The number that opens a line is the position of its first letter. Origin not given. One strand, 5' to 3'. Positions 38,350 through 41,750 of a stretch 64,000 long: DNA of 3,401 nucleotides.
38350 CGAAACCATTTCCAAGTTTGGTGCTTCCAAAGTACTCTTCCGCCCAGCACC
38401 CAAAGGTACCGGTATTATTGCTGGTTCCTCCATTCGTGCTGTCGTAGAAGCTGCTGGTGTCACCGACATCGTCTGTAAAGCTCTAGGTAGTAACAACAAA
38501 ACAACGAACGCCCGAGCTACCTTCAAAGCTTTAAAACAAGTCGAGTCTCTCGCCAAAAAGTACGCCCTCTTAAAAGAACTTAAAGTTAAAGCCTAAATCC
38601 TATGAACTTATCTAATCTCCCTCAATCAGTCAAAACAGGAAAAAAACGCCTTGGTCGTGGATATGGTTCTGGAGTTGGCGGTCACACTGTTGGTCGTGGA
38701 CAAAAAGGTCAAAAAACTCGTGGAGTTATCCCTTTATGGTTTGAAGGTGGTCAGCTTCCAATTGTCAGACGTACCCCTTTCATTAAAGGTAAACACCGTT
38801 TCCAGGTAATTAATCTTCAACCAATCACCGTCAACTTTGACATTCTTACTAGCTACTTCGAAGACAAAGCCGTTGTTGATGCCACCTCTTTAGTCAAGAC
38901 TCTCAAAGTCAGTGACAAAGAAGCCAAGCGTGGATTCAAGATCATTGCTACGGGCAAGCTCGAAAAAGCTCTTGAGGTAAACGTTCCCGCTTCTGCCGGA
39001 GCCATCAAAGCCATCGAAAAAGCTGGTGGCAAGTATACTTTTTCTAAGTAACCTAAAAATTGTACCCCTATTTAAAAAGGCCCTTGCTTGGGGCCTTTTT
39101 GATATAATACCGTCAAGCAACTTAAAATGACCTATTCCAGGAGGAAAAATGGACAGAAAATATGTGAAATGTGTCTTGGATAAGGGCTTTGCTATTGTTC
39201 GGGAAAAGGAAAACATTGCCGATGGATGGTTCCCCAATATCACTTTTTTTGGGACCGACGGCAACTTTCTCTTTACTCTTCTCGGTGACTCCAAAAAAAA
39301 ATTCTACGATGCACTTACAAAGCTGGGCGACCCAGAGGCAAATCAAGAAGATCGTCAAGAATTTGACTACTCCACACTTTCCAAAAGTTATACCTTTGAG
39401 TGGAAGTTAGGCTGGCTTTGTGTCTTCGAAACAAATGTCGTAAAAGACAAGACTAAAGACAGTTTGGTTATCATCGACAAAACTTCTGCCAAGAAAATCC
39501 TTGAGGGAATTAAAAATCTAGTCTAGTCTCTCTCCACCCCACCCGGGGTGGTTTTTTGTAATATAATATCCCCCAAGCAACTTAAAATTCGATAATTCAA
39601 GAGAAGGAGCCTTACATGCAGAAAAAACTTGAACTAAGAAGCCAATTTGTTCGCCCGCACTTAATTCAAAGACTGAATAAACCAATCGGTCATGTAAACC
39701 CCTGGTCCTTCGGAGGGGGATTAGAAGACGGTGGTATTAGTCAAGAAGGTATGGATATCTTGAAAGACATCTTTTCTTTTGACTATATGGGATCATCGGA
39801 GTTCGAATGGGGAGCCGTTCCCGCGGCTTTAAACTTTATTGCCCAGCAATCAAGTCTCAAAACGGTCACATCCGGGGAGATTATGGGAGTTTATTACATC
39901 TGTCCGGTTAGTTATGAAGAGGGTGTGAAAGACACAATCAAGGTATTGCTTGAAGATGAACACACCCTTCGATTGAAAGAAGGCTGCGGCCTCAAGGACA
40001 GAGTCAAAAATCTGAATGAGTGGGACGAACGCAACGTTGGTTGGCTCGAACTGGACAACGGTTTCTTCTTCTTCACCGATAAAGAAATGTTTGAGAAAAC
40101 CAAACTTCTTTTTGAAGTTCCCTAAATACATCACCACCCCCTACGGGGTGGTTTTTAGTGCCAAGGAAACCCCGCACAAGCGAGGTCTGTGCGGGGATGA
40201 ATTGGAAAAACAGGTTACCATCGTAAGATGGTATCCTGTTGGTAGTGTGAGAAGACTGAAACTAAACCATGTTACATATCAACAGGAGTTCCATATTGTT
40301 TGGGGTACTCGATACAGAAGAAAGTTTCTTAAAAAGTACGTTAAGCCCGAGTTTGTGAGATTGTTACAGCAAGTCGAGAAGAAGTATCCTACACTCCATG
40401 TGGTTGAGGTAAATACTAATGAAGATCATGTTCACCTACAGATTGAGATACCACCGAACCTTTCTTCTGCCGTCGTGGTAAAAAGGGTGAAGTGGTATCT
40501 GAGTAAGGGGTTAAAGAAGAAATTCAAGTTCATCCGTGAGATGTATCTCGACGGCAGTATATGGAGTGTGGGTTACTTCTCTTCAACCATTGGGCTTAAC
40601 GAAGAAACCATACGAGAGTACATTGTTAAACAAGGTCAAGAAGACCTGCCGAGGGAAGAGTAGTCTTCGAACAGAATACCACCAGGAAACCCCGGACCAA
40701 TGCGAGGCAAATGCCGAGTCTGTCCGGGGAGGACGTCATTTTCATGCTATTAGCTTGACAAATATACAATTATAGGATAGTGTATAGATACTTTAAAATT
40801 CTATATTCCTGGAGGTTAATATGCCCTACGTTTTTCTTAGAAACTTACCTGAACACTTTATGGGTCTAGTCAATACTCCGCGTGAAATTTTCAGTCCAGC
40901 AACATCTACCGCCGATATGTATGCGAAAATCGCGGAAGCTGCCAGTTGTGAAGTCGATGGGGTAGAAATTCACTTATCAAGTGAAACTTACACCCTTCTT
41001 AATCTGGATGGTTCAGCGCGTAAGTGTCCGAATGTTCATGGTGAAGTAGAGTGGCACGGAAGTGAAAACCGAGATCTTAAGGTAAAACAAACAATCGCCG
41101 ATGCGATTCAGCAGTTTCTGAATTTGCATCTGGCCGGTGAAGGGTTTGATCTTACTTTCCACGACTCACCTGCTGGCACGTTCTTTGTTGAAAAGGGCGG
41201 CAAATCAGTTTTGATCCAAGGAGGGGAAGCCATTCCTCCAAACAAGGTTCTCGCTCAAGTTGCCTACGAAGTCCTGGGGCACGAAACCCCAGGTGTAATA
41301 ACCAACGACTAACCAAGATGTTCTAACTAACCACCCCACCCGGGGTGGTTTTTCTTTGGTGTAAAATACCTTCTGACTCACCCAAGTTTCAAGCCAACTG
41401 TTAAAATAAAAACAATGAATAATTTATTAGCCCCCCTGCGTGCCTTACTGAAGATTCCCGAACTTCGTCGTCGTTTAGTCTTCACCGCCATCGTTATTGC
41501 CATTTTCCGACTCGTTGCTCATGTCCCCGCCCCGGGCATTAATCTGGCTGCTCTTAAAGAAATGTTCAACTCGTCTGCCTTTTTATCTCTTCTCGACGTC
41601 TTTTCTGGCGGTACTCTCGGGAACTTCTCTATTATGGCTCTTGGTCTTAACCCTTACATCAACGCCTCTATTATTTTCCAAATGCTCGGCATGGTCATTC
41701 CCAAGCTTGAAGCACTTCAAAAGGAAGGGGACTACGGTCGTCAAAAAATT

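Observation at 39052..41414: Accessory island of three orphan monocistronic genes plus an IS200 element inside the spc operon, between rplO and secY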

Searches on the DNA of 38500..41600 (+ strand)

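Call 73: search_rna_families(source=window, start=38500, end=41600, threshold=evalue, max_evalue=1)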
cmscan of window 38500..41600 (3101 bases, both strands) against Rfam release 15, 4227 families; matches with E-value up to 1: 0.
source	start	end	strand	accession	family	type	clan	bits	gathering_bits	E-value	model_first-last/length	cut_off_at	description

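Call 79: search_dna_similar(query=window:40140-40780:+, collection=plasmids, mode=distant, max_rows=8)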
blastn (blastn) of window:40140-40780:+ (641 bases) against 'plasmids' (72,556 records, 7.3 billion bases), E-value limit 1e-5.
No match.

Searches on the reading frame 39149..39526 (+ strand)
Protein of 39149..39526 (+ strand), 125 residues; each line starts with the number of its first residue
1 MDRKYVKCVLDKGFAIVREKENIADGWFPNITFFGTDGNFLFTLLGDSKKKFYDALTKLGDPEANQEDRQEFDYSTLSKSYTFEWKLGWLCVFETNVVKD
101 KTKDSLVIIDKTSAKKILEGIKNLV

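Call 4: search_protein_families(library=pfam, proteins=[window:39149-39526:+], max_evalue=1)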
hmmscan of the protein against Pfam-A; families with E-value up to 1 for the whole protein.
window:39149-39526:+ (125 aa): 0 families

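Call 5: search_protein_families(library=phrogs, proteins=[window:39149-39526:+], max_evalue=1)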
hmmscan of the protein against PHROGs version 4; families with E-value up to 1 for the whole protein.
window:39149-39526:+ (125 aa): 2 families
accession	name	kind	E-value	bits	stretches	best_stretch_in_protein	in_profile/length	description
phrog_13627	-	unknown function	0.12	13.7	1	94-119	19-43/55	-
phrog_22865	-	unknown function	0.24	12.4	0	76-99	17-40/88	-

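Call 6: search_protein_families(library=ncbifam, proteins=[window:39149-39526:+], max_evalue=1)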
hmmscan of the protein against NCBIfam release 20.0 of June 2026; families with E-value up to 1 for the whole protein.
window:39149-39526:+ (125 aa): 0 families

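Call 7: search_protein_families(library=padloc, proteins=[window:39149-39526:+], max_evalue=1)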
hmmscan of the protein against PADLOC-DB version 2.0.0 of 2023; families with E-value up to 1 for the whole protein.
window:39149-39526:+ (125 aa): 0 families

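Call 20: find_homologous_proteins(query=window:39149-39526:+, max_evalue=0.01)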
Query window:39149-39526:+ (125 aa): 2 proteins with E <= 0.01 among 8 candidates.
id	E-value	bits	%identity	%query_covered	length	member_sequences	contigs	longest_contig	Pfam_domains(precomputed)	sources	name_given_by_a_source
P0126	4.1e-78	277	100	100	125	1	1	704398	-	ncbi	ncbi:MAG: hypothetical protein WA052_01915 [Microgenomates group bacterium]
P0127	4.1e-54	200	74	100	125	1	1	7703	-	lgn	-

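Call 22: find_encoding_contigs(protein=P0127, flank=8000, max_places=2)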
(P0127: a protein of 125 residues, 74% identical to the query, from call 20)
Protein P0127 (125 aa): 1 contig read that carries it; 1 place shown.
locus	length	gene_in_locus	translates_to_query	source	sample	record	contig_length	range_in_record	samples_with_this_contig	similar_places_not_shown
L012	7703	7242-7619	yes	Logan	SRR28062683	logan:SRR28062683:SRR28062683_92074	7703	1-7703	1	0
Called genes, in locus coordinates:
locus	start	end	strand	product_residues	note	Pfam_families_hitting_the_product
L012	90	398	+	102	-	PF00276:Ribosomal_L23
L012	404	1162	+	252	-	PF00181:Ribosomal_L2_N, PF03947:Ribosomal_L2_C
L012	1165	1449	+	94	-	PF00203:Ribosomal_S19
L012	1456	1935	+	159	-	PF00237:Ribosomal_L22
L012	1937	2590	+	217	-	PF07650:KH_2, PF00189:Ribosomal_S3_C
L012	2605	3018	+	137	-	PF00252:Ribosomal_L16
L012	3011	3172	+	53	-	-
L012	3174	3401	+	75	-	PF00366:Ribosomal_S17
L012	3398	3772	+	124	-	PF00238:Ribosomal_L14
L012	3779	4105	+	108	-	PF00467:KOW, PF17136:ribosomal_L24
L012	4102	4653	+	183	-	PF00281:Ribosomal_L5, PF00673:Ribosomal_L5_C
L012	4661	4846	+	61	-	PF00253:Ribosomal_S14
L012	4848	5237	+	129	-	PF00410:Ribosomal_S8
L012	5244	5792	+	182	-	PF00347:Ribosomal_L6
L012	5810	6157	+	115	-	PF00861:Ribosomal_L18p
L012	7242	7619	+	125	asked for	-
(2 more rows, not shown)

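Call 61: search_protein_representatives(alignment_id=A3)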
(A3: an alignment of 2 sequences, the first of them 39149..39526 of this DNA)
Query: 2 sequences, 125 profile positions. Proteins with E-value up to 0.001 (for the whole library): 23; up to 1e-10: 7; up to 1e-30: 2. The best 23 are listed.
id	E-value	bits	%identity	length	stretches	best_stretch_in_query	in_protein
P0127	4.7e-75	265.7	-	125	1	1-125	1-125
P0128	1.8e-37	144.2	-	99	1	28-125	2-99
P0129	1.0e-18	83.6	-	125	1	1-125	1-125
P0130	4.6e-14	68.6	-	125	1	3-125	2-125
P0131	2.8e-13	66.0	-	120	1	4-124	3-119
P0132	3.1e-12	62.7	-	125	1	10-124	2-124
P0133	6.2e-11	58.5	-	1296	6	43-96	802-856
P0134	7.8e-10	54.9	-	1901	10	20-65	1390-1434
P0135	5.3e-09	52.2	-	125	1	7-123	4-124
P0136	1.6e-08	50.6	-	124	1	7-124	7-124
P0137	1.3e-07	47.7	-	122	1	7-124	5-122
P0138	6.1e-07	45.6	-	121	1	5-122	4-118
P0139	8.7e-07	45.1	-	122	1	3-124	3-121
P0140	2.2e-05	40.5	-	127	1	2-124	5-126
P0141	2.4e-05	40.4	-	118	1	9-123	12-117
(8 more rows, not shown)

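Call 63: search_solved_structures(query=A5, max_evalue=10)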
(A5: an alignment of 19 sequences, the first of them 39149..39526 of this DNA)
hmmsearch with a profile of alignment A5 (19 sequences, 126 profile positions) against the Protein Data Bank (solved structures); distinct sequences matched with E-value up to 10: 3.
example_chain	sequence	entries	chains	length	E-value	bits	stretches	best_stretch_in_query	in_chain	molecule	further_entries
6gyy_A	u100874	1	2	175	0.41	14.1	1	55-119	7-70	Diadenylate cyclase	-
6gyw_A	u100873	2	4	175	0.52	13.8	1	55-119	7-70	Diadenylate cyclase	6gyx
6sao_A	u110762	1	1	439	0.61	13.6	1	40-125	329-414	amylase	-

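Call 64: search_protein_families(library=pfam, alignment_id=A5, max_evalue=1)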
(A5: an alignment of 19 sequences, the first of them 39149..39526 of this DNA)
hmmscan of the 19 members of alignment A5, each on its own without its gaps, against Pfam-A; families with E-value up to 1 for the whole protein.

A. member 1, window:39149-39526:+ (125 aa): 0 families

B. families by the number of members that match (of 19 scanned): 4 families
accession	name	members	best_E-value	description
PF21450.3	RIF2_lid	1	0.0074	RIF2, AAA+ lid domain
PF22918.2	PTEN2_C2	1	0.07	PTEN2, C2 domain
PF20811.2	PARG_cat_N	1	0.073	Poly (ADP-ribose) glycohydrolase (PARG), helical domain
PF14611.13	KH_SLS1_1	1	0.23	SLS1 protein first KH domain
